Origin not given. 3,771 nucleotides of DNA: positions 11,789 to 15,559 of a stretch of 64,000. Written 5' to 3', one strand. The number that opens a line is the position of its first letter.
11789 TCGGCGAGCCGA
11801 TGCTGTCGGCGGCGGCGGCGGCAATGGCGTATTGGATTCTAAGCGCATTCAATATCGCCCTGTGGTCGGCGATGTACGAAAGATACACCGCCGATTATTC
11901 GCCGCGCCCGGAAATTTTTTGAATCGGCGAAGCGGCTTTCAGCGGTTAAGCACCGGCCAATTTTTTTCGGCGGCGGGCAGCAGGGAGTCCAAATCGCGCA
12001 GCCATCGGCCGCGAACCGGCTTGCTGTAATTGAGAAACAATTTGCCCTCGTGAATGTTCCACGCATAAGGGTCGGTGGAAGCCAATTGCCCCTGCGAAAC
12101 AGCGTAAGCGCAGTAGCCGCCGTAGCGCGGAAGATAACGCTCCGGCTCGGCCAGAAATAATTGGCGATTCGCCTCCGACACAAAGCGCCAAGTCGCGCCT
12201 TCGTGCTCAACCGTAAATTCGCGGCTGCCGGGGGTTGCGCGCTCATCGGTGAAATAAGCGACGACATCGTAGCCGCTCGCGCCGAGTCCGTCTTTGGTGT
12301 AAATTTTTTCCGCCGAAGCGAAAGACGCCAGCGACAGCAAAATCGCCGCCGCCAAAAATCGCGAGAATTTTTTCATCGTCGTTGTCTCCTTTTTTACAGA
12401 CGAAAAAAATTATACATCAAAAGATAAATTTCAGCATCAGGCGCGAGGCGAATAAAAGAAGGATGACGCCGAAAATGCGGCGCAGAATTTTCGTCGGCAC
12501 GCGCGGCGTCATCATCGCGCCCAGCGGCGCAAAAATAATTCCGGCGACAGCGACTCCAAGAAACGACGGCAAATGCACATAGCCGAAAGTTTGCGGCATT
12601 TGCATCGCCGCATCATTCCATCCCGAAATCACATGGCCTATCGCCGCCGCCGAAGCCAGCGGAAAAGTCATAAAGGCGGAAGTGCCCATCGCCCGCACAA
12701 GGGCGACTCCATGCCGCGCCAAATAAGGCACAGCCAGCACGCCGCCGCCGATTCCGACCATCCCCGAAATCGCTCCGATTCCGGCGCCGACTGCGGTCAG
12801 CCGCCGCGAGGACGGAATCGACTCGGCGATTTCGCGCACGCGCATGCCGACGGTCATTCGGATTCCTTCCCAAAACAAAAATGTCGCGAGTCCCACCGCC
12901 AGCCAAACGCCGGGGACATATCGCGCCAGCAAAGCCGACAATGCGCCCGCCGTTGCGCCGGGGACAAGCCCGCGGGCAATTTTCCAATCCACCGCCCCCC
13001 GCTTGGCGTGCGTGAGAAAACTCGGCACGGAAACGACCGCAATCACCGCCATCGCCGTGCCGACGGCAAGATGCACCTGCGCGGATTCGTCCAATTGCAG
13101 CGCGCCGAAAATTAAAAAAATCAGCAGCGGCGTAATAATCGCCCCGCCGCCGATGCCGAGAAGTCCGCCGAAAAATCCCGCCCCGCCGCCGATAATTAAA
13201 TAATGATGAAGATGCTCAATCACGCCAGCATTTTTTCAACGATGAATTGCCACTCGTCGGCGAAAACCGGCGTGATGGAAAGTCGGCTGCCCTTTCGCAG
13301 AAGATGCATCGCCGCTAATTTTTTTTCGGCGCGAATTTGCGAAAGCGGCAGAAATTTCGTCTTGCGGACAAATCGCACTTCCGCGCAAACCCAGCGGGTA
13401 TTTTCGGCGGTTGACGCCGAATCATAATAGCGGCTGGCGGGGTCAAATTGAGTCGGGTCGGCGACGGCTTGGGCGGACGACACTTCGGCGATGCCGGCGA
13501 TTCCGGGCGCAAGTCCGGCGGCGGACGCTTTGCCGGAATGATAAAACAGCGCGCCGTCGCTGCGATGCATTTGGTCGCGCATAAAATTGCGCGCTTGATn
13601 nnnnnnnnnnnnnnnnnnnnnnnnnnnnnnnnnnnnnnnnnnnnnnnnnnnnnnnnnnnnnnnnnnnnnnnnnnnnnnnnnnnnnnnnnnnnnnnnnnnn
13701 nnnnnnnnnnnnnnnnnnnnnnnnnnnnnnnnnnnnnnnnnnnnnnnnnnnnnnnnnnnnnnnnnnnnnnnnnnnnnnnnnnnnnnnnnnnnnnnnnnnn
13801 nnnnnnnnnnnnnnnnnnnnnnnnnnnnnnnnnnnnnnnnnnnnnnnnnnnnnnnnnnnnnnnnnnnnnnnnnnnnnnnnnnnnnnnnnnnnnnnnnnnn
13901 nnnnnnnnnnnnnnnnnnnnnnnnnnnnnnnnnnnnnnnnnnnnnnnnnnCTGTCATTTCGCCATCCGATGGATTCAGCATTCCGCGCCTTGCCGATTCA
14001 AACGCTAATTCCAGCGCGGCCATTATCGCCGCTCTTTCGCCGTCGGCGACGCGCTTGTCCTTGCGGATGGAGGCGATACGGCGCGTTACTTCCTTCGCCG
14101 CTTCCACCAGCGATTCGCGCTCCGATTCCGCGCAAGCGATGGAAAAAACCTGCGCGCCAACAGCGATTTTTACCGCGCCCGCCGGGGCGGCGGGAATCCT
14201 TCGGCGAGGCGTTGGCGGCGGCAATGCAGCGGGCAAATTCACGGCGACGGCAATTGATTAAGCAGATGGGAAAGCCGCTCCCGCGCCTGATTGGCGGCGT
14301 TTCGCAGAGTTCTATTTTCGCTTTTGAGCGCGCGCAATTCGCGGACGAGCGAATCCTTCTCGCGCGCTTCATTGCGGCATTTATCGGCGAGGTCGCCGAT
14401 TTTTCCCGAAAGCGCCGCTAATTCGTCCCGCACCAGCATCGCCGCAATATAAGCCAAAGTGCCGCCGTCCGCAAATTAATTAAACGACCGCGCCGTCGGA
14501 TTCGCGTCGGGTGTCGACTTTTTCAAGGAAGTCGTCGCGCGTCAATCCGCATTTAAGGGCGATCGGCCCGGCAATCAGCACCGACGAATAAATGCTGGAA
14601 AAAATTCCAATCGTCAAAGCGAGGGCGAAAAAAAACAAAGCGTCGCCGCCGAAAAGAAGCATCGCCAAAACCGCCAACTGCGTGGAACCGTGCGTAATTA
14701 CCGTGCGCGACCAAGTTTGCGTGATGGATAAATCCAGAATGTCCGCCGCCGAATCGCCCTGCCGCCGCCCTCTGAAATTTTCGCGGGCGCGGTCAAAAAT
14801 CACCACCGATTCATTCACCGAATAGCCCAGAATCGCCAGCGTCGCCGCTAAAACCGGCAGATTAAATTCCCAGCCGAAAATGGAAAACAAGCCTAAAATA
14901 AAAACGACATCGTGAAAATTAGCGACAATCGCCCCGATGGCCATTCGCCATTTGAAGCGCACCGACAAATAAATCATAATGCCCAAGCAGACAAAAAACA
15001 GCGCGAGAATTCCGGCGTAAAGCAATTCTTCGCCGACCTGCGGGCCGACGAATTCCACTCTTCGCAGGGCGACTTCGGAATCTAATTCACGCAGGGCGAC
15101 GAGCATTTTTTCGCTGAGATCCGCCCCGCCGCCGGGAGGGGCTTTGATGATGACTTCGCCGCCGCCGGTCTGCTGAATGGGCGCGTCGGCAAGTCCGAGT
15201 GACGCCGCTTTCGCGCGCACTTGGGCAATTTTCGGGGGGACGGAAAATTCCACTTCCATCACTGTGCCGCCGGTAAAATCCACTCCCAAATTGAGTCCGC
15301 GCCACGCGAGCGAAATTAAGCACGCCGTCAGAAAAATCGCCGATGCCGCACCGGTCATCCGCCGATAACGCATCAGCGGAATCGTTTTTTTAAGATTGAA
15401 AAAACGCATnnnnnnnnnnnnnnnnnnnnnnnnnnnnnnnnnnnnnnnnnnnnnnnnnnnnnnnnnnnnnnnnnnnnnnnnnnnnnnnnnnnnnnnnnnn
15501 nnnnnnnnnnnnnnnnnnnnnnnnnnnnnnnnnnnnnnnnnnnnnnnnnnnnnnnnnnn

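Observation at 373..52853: Long G/C homopolymers expanded inside core genes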

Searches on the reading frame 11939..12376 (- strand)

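Call 41: search_protein_families(library=ncbifam, proteins=[window:11939-12376:-], max_evalue=0.00001)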
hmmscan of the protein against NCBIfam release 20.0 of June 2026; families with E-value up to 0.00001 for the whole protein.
window:11939-12376:- (145 aa): 1 family
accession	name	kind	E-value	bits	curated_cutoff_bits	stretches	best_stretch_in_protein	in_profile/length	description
NF041384.1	YHS_seleno_dom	subfamily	2.6e-42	143.6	70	1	33-141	4-112/113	YHS domain-containing (seleno)protein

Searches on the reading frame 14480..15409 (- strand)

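Call 41: search_protein_families(library=ncbifam, proteins=[window:14480-15409:-], max_evalue=0.00001)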
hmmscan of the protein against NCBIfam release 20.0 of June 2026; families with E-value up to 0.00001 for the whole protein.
window:14480-15409:- (309 aa): 23 families
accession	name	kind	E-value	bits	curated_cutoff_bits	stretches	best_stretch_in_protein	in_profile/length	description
TIGR00966.2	transloc_SecF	equivalog_domain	1.5e-83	280.5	160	1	10-285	1-277/279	protein translocase subunit SecF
NF009583.0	PRK13024.1-3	subfamily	4.7e-79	266.3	721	1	7-291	454-737/755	protein translocase subunit SecDF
NF011315.0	PRK14726.1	equivalog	1.2e-69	235.3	1249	1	7-289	544-829/855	protein translocase subunit SecDF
NF009580.0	PRK13023.1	equivalog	7.7e-55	186.5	1153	1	9-291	469-754/775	protein translocase subunit SecDF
NF009581.0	PRK13024.1-1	equivalog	1.3e-51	175.6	1058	1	15-285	454-727/752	protein translocase subunit SecDF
TIGR00916.1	2A0604s01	subfamily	9e-51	172.7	148.6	1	80-277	37-231/231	SecD/SecF family protein translocase subunit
NF009585.0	PRK13024.1-5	equivalog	8.7e-48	163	1037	2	110-287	794-977/993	protein translocase subunit SecDF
NF009584.0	PRK13024.1-4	equivalog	6.1e-46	157.1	1171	1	15-283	456-727/759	protein translocase subunit SecDF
NF009582.0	PRK13024.1-2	equivalog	3.7e-31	107.9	723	1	124-292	656-829/859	protein translocase subunit SecDF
NF009540.0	PRK12911.1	equivalog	1.5e-24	85.5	1878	1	123-285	1226-1392/1403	bifunctional preprotein translocase subunit SecD/SecF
NF046001.1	SecDF_plasm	equivalog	7.3e-19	67.3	500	1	126-283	678-842/878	protein translocase subunit SecDF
NF006218.0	PRK08343.1-4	subfamily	1.8e-18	66.5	383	1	110-274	219-375/392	preprotein translocase subunit SecD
NF006216.0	PRK08343.1-2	equivalog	2.2e-16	59.7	519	1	110-270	325-484/506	preprotein translocase subunit SecD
TIGR01129.1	secD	equivalog_domain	3.7e-16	59.3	244.4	1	109-280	226-393/397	protein translocase subunit SecD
NF006354.0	PRK08578.1-2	equivalog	4.2e-15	55.9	353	1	33-283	36-267/296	preprotein translocase subunit SecF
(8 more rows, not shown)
